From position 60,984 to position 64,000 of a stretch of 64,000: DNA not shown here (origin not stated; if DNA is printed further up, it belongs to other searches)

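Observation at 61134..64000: HlyB-like ABC exporter with a degenerate C39 (CLD) domain plus extra N-terminal domain abutting the giant-protein locus; gene runs off the window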

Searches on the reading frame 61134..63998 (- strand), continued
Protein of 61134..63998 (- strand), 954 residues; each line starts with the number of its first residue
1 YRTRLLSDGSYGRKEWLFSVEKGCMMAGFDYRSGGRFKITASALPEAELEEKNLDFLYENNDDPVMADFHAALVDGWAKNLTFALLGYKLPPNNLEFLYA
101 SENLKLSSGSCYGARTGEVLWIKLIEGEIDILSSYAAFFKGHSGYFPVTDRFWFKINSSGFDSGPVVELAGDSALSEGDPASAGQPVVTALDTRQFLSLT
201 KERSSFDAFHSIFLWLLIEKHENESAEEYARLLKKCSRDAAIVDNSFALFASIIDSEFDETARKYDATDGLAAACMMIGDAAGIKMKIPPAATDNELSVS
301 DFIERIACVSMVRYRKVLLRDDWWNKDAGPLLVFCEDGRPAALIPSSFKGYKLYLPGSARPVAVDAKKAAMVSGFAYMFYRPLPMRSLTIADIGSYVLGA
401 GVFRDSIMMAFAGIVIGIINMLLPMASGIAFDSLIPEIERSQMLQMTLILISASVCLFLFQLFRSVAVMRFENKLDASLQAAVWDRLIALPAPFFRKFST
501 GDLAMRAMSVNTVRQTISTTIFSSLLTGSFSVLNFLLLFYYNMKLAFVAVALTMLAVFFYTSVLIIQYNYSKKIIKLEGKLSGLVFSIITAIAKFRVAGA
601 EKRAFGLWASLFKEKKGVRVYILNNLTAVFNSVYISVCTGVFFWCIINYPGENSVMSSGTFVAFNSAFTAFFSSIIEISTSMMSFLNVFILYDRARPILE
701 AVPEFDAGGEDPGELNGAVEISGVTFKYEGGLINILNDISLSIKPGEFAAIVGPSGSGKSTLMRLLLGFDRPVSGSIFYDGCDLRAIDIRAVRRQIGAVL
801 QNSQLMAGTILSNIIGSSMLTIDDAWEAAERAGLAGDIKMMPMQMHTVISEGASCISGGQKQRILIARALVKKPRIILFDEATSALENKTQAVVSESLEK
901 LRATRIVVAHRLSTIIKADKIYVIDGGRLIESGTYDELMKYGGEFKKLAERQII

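Call 49: list_cluster_members(proteins=[P0054, P0055, P0056, P0057, P0058, P0059, P0060, P0061, P0062, P0063])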
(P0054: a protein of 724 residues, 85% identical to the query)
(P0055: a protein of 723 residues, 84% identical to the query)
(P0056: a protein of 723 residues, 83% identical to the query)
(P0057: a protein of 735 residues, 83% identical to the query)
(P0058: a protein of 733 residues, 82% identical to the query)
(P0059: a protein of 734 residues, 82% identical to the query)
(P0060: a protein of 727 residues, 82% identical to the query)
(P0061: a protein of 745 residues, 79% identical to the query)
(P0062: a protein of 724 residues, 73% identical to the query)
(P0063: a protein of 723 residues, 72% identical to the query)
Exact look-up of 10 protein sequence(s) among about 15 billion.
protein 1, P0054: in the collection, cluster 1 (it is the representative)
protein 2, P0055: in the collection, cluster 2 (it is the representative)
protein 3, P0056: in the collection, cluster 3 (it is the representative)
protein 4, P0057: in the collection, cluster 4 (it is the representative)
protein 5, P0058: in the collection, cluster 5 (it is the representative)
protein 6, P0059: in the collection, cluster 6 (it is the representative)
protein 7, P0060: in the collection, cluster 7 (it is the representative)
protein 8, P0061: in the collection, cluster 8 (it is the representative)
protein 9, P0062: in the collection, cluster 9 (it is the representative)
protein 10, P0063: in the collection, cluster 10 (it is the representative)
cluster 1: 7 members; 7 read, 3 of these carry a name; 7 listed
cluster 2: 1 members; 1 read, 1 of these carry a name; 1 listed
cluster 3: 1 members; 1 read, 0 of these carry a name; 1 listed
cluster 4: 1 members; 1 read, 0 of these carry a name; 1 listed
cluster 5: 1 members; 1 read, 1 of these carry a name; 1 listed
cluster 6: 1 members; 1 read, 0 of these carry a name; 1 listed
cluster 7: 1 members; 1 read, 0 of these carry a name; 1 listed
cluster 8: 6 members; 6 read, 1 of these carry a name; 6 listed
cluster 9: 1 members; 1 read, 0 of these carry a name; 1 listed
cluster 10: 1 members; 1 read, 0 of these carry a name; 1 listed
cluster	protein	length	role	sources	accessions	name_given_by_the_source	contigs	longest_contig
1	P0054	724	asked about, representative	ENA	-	-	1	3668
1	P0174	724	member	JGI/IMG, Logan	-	NHLM bacteriocin system ABC transporter peptidase/ATP-binding protein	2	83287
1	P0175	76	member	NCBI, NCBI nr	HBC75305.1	MAG TPA: NHLP family bacteriocin export ABC transporter peptidase/permease/ATPase, ... | NHLP family bacteriocin export ABC transporter peptidase/permease/ATPase [Candidatus ...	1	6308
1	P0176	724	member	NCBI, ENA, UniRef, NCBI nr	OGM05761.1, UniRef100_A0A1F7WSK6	MAG: NHLP family bacteriocin export ABC transporter peptidase/permease/ATPase subunit ... | NHLP family bacteriocin export ABC transporter peptidase/permease/ATPase subunit n=1 ...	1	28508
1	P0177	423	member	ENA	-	-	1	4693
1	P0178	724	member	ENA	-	-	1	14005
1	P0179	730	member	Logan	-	-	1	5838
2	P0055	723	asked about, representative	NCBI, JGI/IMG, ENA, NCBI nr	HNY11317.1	MAG TPA: NHLP family bacteriocin export ABC transporter peptidase/permease/ATPase subunit ... | NHLP family bacteriocin export ABC transporter peptidase/permease/ATPase subunit ...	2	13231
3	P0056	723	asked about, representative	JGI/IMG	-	-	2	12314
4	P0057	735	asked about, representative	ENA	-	-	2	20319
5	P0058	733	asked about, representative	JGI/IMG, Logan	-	NHLM bacteriocin system ABC transporter peptidase/ATP-binding protein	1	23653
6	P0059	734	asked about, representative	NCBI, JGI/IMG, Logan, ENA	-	-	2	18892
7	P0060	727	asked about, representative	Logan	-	-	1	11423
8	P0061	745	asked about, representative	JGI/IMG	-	-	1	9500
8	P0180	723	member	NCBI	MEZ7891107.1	MAG: NHLP family bacteriocin export ABC transporter peptidase/permease/ATPase subunit ...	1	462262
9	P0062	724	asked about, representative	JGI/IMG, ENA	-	-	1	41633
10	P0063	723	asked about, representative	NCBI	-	-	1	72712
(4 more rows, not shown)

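Call 50: find_encoding_contigs(protein=P0063, flank=10000, max_places=3)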
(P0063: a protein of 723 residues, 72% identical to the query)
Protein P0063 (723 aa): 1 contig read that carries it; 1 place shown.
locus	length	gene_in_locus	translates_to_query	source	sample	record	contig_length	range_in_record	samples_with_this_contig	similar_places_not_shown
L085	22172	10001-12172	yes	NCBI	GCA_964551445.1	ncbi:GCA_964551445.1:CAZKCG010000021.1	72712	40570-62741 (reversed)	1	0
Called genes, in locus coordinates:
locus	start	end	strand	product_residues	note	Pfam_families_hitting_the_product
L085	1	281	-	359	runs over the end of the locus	PF22541:DUF7005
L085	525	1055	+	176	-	PF04542:Sigma70_r2, PF08281:Sigma70_r4_2, PF04545:Sigma70_r4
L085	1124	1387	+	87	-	-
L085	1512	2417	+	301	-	PF00583:Acetyltransf_1 (weak), PF13508:Acetyltransf_7 (faint)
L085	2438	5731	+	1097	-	PF13575:DUF4135, PF05147:LANC_like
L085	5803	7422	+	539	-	PF02321:OEP (weak)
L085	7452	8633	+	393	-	PF13458:Peripla_BP_6, PF13433:Peripla_BP_5, PF01094:ANF_receptor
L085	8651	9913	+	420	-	PF25994:HH_AprE (weak)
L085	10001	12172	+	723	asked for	PF03412:Peptidase_C39, PF13529:Peptidase_C39_2 (weak), PF00664:ABC_membrane, PF00005:ABC_tran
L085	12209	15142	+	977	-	PF00664:ABC_membrane, PF00005:ABC_tran, PF02463:SMC_N (weak)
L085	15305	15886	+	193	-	-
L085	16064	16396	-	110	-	PF01740:STAS, PF13466:STAS_2 (weak)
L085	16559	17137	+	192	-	PF13432:TPR_16 (weak), PF12895:ANAPC3 (weak), PF00515:TPR_1 (weak), PF13432:TPR_16, PF14559:TPR_19, PF13431:TPR_17 (weak), PF00515:TPR_1, PF07719:TPR_2 (weak), +7 more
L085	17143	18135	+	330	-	PF09084:NMT1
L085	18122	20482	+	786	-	PF02743:dCache_1, PF22673:MCP-like_PDC_1, PF00672:HAMP, PF07228:SpoIIE, PF13581:HATPase_c_2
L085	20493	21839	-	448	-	PF00128:Alpha-amylase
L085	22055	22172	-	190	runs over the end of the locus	PF00440:TetR_N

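Call 51: find_encoding_contigs(protein=P0062, flank=10000, max_places=3)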
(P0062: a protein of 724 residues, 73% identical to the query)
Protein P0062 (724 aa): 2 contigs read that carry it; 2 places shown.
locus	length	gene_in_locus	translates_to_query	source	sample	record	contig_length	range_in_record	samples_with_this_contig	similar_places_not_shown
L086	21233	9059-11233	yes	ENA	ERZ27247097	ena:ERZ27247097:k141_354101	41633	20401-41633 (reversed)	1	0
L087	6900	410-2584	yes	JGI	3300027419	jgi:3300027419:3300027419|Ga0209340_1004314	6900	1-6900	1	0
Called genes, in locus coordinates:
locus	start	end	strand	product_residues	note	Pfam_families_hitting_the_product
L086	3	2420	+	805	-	?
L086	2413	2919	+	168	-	-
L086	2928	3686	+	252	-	PF07963:N_methyl (faint)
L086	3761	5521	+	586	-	-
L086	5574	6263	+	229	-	PF04773:FecR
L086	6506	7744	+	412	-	PF13458:Peripla_BP_6, PF13433:Peripla_BP_5, PF01094:ANF_receptor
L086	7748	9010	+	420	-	PF25917:BSH_RND (weak), PF25973:BSH_CzcB (faint), PF25994:HH_AprE (weak)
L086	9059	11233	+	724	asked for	PF03412:Peptidase_C39, PF00664:ABC_membrane, PF00005:ABC_tran, PF02463:SMC_N (faint)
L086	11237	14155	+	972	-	PF00664:ABC_membrane, PF00005:ABC_tran, PF02463:SMC_N (faint)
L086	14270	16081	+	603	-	PF04055:Radical_SAM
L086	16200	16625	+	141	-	PF07963:N_methyl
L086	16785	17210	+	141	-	PF07963:N_methyl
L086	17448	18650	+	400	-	PF20539:DUF6754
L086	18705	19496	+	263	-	-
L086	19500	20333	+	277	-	-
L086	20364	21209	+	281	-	-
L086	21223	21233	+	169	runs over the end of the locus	-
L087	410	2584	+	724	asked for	PF03412:Peptidase_C39, PF00664:ABC_membrane, PF00005:ABC_tran, PF02463:SMC_N (faint)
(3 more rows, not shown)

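Call 52: find_homologous_proteins(query=L081:6455-7720:+, max_evalue=1e-40)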
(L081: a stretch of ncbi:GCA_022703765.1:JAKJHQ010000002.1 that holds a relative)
Query L081:6455-7720:+ (421 aa): 266 proteins with E <= 1e-40 among 8000 candidates; the best 120 are listed.
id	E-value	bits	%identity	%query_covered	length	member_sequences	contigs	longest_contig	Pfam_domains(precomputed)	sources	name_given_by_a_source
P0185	2.0e-263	891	100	100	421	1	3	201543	PF25994.1,PF25984.1,PF25917.1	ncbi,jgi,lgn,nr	ncbi:MAG: Colicin V secretion protein CvaA [bacterium ADurb.Bin243]|nr:MAG: Colicin V secretion prot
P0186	1.4e-261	885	99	100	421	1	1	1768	PF25994.1,PF25984.1,PF25917.1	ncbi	-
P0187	7.0e-260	880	98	100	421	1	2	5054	PF25994.1,PF25984.1,PF25917.1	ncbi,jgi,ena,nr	ncbi:MAG TPA: NHLP bacteriocin system secretion protein [Candidatus Wallbacteria bacterium]|nr:NHLP 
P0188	7.3e-260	880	98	100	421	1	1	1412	PF25994.1,PF25984.1,PF25917.1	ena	-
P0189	4.8e-259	877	98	100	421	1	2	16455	PF25994.1,PF25984.1,PF25917.1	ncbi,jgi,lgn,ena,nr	ncbi:MAG TPA: NHLP bacteriocin system secretion protein [Candidatus Wallbacteria bacterium]|nr:NHLP 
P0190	3.1e-220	749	81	100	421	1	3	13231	PF25994.1,PF25917.1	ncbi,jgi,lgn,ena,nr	ncbi:MAG TPA: NHLP bacteriocin system secretion protein [Candidatus Wallbacteria bacterium]|nr:NHLP 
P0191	1.1e-217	741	80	100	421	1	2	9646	PF25994.1,PF25973.1,PF00364.29,PF25917.1,PF25997.1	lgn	-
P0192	1.2e-212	724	78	100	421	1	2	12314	PF25994.1,PF25917.1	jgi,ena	-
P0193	7.1e-211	718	78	100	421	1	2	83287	PF25994.1,PF25917.1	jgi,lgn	jgi:HlyD family secretion protein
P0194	1.2e-210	718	75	100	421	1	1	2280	PF25994.1,PF25917.1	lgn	-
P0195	3.1e-210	716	78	100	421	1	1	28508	PF25994.1,PF00364.29,PF25917.1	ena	-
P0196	3.5e-210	716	77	100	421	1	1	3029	PF25994.1,PF25973.1,PF25984.1,PF00364.29,PF25917.1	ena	-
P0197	7.0e-210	715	78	100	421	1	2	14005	PF25994.1,PF25917.1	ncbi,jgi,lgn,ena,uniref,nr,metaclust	ncbi:MAG: NHLP bacteriocin system secretion protein [Candidatus Wallbacteria bacterium GWC2_49_35]|u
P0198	3.5e-209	713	78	100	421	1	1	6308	PF25994.1,PF25917.1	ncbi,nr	ncbi:MAG TPA: NHLP bacteriocin system secretion protein [Candidatus Wallbacteria bacterium]|nr:NHLP 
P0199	8.2e-209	711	77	100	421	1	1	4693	PF25994.1,PF25917.1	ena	-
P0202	5.8e-195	666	73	100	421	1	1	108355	PF25994.1,PF25984.1,PF00364.29,PF25917.1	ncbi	-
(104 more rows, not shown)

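Call 54: find_encoding_contigs(protein=P0202, flank=10000, max_places=3)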
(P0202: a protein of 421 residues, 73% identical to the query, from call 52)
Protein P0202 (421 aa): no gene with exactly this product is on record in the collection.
